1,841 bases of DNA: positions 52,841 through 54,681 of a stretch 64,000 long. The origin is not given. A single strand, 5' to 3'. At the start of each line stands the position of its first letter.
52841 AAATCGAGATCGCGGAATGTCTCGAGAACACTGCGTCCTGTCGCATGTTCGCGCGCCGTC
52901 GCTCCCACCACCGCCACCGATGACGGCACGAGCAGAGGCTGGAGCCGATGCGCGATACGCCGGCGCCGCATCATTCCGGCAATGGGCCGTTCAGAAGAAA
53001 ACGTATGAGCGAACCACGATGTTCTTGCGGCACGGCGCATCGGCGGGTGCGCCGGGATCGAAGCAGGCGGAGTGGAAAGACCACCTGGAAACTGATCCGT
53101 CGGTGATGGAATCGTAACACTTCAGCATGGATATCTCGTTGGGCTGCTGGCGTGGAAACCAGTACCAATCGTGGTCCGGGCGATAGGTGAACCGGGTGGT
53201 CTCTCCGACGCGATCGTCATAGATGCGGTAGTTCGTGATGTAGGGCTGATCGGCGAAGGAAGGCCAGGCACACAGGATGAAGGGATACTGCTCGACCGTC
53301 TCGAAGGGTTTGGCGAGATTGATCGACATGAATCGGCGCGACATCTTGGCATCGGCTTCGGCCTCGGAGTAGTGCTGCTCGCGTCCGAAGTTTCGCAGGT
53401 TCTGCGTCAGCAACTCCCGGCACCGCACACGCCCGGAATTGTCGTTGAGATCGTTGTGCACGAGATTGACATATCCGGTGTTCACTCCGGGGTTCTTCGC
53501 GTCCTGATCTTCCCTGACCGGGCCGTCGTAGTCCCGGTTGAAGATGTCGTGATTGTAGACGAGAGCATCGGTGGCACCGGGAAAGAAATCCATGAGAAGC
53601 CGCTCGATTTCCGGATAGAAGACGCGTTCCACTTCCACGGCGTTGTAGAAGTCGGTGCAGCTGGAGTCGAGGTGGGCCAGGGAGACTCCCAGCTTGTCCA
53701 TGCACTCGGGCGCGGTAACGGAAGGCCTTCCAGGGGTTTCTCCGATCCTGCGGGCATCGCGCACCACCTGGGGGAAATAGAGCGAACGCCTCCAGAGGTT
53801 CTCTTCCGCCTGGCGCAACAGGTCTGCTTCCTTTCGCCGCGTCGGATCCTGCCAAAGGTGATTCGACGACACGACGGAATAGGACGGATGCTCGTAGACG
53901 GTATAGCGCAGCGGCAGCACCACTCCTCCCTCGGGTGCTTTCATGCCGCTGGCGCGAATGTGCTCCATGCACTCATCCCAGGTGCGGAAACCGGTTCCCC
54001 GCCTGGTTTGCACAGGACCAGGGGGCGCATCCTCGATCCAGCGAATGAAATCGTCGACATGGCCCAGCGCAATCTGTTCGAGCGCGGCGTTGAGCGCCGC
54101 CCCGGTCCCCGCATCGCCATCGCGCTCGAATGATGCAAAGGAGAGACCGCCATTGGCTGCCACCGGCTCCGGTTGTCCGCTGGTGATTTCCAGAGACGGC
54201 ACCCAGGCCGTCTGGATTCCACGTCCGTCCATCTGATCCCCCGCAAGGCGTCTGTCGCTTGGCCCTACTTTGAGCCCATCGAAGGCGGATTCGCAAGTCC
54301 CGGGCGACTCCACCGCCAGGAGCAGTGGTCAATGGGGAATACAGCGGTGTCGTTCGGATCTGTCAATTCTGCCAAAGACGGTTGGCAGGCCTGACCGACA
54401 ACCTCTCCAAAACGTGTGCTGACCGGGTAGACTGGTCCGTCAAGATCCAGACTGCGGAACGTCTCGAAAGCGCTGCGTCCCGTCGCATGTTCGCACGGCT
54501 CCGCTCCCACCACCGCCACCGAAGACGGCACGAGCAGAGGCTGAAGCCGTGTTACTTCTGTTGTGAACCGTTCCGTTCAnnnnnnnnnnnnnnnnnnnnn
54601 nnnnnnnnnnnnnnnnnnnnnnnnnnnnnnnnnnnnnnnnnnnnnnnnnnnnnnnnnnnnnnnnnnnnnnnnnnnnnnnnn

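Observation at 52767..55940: Recent ~1.6 kb tandem duplication creating two ~95% identical genes and an acs 5' pseudogene remnant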

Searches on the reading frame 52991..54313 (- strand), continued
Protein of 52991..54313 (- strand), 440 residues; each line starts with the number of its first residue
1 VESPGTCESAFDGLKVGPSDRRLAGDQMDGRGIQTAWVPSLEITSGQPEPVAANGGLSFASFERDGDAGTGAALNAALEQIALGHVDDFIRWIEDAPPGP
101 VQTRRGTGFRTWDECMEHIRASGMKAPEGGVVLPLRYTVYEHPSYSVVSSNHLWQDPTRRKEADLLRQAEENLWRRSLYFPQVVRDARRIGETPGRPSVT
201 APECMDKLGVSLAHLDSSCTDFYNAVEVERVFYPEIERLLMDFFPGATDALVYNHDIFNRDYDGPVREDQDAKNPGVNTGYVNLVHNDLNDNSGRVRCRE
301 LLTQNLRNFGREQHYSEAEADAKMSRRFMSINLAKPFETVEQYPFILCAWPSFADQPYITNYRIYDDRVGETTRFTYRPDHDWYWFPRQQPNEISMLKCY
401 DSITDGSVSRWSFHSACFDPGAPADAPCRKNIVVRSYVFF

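Call 21: find_related_loci(query=window:52991-54232:-, collection=genome_contigs, flank=7000)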
Query window:52991-54232:- (413 aa) in genome_contigs; peptide patterns used: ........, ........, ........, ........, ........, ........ (x = any residue, [..] = any of these).
323 stretches matched a pattern; 264 encode a relative of the query (tblastn E <= 1e-3); the best 80 are kept; 80 distinct loci.
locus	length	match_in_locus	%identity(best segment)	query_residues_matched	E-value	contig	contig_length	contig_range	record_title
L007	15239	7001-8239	93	1-413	0e+0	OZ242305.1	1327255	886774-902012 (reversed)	MAG: Alphaproteobacteria bacterium isolate 3b2a6145-dd22-4f5c-8966-122b708bad15 genome assembly, chromosome: 1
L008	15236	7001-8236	92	1-413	0e+0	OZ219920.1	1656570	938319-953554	MAG: Alphaproteobacteria bacterium isolate 577a58ff-f287-4036-b764-1fe737d1fd49 genome assembly, chromosome: 4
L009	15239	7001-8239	91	1-413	0e+0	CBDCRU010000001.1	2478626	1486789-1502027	MAG: Alphaproteobacteria bacterium isolate 004192cc-7be1-4318-a486-98437b1b10df genome assembly, contig: contig_1, whole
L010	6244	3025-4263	91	1-413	0e+0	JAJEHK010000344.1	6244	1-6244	MAG: Alphaproteobacteria bacterium isolate p16x60bins.4 k141_270956, whole genome shotgun sequence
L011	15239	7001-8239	91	1-413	0e+0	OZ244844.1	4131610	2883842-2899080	MAG: Alphaproteobacteria bacterium isolate d5e27bab-34fd-41d3-b671-866094b33863 genome assembly, chromosome: 1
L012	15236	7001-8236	90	1-413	0e+0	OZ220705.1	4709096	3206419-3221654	MAG: Alphaproteobacteria bacterium isolate 2b4cf96f-57fc-4783-9a40-8293addbc307 genome assembly, chromosome: 1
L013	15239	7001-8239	89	1-413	0e+0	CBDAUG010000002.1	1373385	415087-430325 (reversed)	MAG: Alphaproteobacteria bacterium isolate 85bc8abf-2a0b-40a6-bf12-b11200afe27e genome assembly, contig: contig_2, whole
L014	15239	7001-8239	89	1-413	0e+0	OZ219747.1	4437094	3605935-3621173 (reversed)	MAG: Alphaproteobacteria bacterium isolate aa463369-b140-4e10-bdcd-729ab9309ae6 genome assembly, chromosome: 2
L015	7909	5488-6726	88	1-413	0e+0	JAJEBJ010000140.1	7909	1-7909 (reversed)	MAG: Alphaproteobacteria bacterium isolate jk18x9bins.14 k141_71902, whole genome shotgun sequence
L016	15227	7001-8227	86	1-413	0e+0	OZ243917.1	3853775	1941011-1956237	MAG: Alphaproteobacteria bacterium isolate 02e1f9bb-dbd4-4ed1-82e0-245be44422fa genome assembly, chromosome: 1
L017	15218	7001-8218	76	8-413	0e+0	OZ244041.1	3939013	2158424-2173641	MAG: Alphaproteobacteria bacterium isolate f7210445-354a-4bb2-b242-0c6f4feb337f genome assembly, chromosome: 1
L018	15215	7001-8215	76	9-413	0e+0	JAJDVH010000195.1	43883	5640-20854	MAG: Alphaproteobacteria bacterium isolate jk18x22bins.31 k141_387941, whole genome shotgun sequence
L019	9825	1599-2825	76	5-413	0e+0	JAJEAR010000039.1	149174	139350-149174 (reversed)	MAG: Alphaproteobacteria bacterium isolate jk18x7bins.67 k141_266624, whole genome shotgun sequence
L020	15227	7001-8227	75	5-413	0e+0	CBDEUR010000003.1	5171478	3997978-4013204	MAG: Thalassobaculaceae bacterium isolate 9680daae-e748-40cc-8a79-668ff9b0da7a genome assembly, contig: contig_3, whole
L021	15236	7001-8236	74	2-413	0e+0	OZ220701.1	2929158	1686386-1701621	MAG: Alphaproteobacteria bacterium isolate a603a0a2-d098-4ec7-8fb6-76c879e39c7f genome assembly, chromosome: 1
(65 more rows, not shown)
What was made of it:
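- L007 and L008 are chromosome-level MAG records (call 21).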

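Call 27: search_solved_structures(query=window:52991-54232:-, max_evalue=1, show_alignments=2)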
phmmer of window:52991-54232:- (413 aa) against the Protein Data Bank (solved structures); distinct sequences matched with E-value up to 1: 6.
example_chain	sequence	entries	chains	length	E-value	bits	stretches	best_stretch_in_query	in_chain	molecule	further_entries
7emz_A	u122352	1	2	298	4.2e-06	28.9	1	297-412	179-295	NvfI W199F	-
7de2_A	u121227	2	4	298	6.3e-06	28.3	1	297-412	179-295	NvfI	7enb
4yo7_A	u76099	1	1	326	0.066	15.1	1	148-244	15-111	Sugar ABC transporter (Sugar-binding protein)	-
2ao2_A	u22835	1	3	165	0.23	13.3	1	327-409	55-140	Chorismate mutase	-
2f6l_A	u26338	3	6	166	0.24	13.3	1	327-409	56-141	Chorismate mutase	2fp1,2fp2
9bt3_A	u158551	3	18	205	0.39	12.6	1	327-409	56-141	Secreted chorismate mutase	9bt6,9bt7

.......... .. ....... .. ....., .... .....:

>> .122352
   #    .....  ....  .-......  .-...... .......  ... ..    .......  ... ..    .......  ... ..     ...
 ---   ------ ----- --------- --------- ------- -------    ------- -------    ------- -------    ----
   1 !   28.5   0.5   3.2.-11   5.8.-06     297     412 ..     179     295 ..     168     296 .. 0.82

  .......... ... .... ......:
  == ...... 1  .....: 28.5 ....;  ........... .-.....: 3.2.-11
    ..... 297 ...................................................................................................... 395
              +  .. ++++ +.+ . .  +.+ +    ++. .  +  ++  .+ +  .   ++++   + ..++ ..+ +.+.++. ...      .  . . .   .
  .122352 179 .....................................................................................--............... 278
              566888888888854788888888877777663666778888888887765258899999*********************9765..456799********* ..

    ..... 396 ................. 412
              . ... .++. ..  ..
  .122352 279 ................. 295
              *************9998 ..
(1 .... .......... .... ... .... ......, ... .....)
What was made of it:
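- Closest known: CmcJ/NvfI family of Fe. Same: Residues 297-412 align to NvfI (E about 5e-6), including the His that aligns with NvfI's distal metal ligand and the C-terminal R-x5-R (call 27).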

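Call 41: predict_structure(alignment_id=A1)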
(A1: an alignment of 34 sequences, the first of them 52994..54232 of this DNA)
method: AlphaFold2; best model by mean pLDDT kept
length: 413 residues; sequences in the alignment: 34
mean_pLDDT: 43.5   pTM: 0.38
mean pLDDT of the five models: 43.5, 42.5, 42.3, 38.0, 34.8
residues with pLDDT >= 90: 0; 70-90: 46; 50-70: 92; < 50: 275
segments of 3 or more residues with pLDDT < 50: 1-43, 100-104, 120-125, 155-190, 195-198, 216-270, 278-285, 298-413
pLDDT, mean of each block of 10 residues (from residue 1): 26 27 27 31 52 71 83 72 79 69 50 52 52 73 66 47 34 29 31 52 58 49 44 33 32 26 37 50 52 52 34 26 26 39 26 27 30 28 30 34 29 30
secondary structure, 60 per line:
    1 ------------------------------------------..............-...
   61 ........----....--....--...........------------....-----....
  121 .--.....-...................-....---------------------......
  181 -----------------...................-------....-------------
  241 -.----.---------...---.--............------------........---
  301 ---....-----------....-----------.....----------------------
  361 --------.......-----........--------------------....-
elements in order: H43-56 H58-68 E73-76 E79-82 H85-95 E108-111 E117-121 H124-128 H130-148 E150-153 H175-180 H198-216 E224-227 E257-259 H266-277 H290-297 E304-307 E319-322 E334-338 E369-375 E381-388 E409-412
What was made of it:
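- The structure model failed (pLDDT 43.5, call 41), so I could not show that Arg149 and Arg347 lie at the active site.
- Tried and rejected: AlphaFold2 on a 34-sequence alignment gave mean pLDDT 43.5 (call 41).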

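Call 58: list_cluster_members(proteins=[window:52994-54232:-, window:54580-55818:-])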
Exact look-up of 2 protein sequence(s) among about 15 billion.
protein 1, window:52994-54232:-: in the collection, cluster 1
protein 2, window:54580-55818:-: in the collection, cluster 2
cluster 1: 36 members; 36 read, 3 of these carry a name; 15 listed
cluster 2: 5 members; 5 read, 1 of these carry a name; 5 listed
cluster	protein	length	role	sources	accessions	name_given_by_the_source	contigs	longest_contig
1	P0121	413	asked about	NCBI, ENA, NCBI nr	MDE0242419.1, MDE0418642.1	MAG: CmcJ/NvfI family oxidoreductase [bacterium] | CmcJ/NvfI family oxidoreductase [bacterium]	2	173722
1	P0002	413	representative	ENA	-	-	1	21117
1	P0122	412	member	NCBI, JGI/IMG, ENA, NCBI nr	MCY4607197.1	MAG: CmcJ/NvfI family oxidoreductase [bacterium] | CmcJ/NvfI family oxidoreductase [bacterium]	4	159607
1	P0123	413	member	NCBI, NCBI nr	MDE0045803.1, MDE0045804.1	MAG: CmcJ/NvfI family oxidoreductase [bacterium] | CmcJ/NvfI family oxidoreductase [bacterium]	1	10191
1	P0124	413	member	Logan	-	-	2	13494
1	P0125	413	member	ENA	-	-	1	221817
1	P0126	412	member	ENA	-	-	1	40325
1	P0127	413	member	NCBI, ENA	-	-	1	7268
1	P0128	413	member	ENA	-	-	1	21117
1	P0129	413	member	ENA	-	-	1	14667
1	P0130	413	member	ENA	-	-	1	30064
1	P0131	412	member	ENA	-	-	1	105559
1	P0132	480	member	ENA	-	-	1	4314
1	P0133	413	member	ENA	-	-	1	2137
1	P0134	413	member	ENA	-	-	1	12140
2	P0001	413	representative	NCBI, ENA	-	-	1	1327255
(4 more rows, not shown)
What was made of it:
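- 52991..54232 (-): Paralogue A, 413 aa. CmcJ/NvfI-family (PF27522 'YDMC') oxygenase-like protein that keeps Arg149 and Arg347. Exact protein is on record as MDE0242419.1 'CmcJ/NvfI family oxidoreductase' (call 58).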

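Call 59: find_encoding_contigs(protein=P0123, flank=6000, max_places=4)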
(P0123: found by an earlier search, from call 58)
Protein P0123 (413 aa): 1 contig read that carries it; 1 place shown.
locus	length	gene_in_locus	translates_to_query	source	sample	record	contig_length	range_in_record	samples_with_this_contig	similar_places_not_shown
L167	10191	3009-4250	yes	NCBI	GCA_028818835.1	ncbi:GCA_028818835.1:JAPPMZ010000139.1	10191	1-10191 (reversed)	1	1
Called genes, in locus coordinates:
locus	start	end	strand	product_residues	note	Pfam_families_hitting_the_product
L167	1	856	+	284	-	PF05721:PhyH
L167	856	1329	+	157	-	PF00383:dCMP_cyt_deam_1, PF14437:MafB19-deam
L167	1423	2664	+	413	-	PF27522:YDMC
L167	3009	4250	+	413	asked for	PF27522:YDMC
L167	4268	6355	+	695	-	PF02629:CoA_binding, PF13380:CoA_binding_2, PF13607:Succ_CoA_lig, PF13549:ATP-grasp_5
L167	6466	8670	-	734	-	PF13385:Laminin_G_3 (weak), PF20254:DMFA2_C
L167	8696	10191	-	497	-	PF20254:DMFA2_C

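Call 64: find_encoding_contigs(protein=P0132, flank=6000, max_places=3)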
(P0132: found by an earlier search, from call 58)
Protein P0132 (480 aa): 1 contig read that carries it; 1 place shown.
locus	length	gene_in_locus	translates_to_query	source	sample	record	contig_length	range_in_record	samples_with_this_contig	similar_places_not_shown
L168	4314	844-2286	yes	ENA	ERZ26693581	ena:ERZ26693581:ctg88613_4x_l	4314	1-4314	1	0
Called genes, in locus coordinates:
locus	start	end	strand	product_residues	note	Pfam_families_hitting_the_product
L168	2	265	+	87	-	?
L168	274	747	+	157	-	PF00383:dCMP_cyt_deam_1, PF14437:MafB19-deam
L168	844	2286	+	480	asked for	PF27522:YDMC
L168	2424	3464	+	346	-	PF27522:YDMC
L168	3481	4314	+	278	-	?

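Call 65: find_encoding_contigs(protein=P0130, flank=6000, max_places=3)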
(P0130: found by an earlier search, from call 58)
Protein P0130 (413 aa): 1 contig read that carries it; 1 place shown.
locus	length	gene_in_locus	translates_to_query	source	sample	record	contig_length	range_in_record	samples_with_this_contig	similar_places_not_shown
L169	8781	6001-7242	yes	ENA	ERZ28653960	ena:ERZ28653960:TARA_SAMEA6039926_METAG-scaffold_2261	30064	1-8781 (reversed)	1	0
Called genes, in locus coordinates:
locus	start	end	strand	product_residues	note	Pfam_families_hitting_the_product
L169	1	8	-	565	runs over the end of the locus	PF00496:SBP_bac_5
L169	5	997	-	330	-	PF00005:ABC_tran, PF13401:AAA_22 (faint), PF08352:oligo_HPY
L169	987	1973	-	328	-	PF00005:ABC_tran, PF08352:oligo_HPY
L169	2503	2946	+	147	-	PF04828:GFA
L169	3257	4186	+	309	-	PF01135:PCMT (weak), PF01209:Ubie_methyltran, PF08003:Methyltransf_9 (weak), PF13489:Methyltransf_23, PF13847:Methyltransf_31, PF08241:Methyltransf_11, PF08242:Methyltransf_12, PF13649:Methyltransf_25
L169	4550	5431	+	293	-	PF05721:PhyH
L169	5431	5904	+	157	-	PF00383:dCMP_cyt_deam_1, PF14437:MafB19-deam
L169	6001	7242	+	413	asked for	PF27522:YDMC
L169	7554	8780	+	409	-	?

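Call 66: find_encoding_contigs(protein=P0124, flank=6000, max_places=3)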
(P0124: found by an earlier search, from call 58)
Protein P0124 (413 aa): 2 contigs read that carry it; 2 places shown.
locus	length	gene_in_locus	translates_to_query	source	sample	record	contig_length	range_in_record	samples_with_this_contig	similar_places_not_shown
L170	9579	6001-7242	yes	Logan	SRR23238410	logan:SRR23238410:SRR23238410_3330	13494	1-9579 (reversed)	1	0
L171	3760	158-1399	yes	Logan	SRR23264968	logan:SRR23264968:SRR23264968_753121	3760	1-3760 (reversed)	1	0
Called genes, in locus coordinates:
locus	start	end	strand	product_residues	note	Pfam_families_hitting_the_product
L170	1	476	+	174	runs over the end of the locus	PF00528:BPD_transp_1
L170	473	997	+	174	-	-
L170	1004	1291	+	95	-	-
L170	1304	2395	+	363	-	PF00005:ABC_tran, PF08402:TOBE_2 (weak)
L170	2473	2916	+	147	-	PF04828:GFA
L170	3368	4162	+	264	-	PF01209:Ubie_methyltran, PF08003:Methyltransf_9 (weak), PF13489:Methyltransf_23, PF13847:Methyltransf_31, PF08241:Methyltransf_11, PF08242:Methyltransf_12, PF13649:Methyltransf_25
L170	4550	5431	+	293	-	PF05721:PhyH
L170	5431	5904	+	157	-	PF00383:dCMP_cyt_deam_1, PF14437:MafB19-deam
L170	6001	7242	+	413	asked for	PF27522:YDMC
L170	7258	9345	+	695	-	PF02629:CoA_binding, PF13380:CoA_binding_2, PF13607:Succ_CoA_lig, PF13549:ATP-grasp_5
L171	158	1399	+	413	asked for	PF27522:YDMC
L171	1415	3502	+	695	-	PF02629:CoA_binding, PF13380:CoA_binding_2, PF13607:Succ_CoA_lig, PF13549:ATP-grasp_5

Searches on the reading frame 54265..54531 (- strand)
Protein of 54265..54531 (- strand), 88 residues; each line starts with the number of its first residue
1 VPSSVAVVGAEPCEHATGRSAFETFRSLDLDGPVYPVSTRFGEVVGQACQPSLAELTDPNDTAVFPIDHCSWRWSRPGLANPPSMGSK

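Call 5: search_protein_families(library=pfam, proteins=[window:54265-54531:-], max_evalue=0.01)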
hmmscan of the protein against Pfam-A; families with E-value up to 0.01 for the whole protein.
window:54265-54531:- (88 aa): 1 family
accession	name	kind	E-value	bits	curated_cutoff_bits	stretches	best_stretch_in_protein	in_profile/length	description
PF13380.12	CoA_binding_2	-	1.6e-06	29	22.8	1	4-64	2-60/116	CoA binding domain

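Call 6: search_protein_families(library=ncbifam, proteins=[window:54265-54531:-], max_evalue=0.01)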
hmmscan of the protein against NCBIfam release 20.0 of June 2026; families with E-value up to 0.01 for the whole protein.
window:54265-54531:- (88 aa): 3 families
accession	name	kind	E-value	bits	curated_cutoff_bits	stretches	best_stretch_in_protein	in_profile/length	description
TIGR02717.1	AcCoA-syn-alpha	equivalog_domain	6.9e-09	34.9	567.15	1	2-67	7-72/447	acetate--CoA ligase alpha subunit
NF045492.1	HydPropCoALig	equivalog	1e-07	30.7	1300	1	2-68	254-320/700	3-hydroxypropionate--CoA ligase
NF045494.1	AcCoALig_Archglob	equivalog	6.8e-06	24.7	1200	1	2-67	224-289/665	acetate--CoA ligase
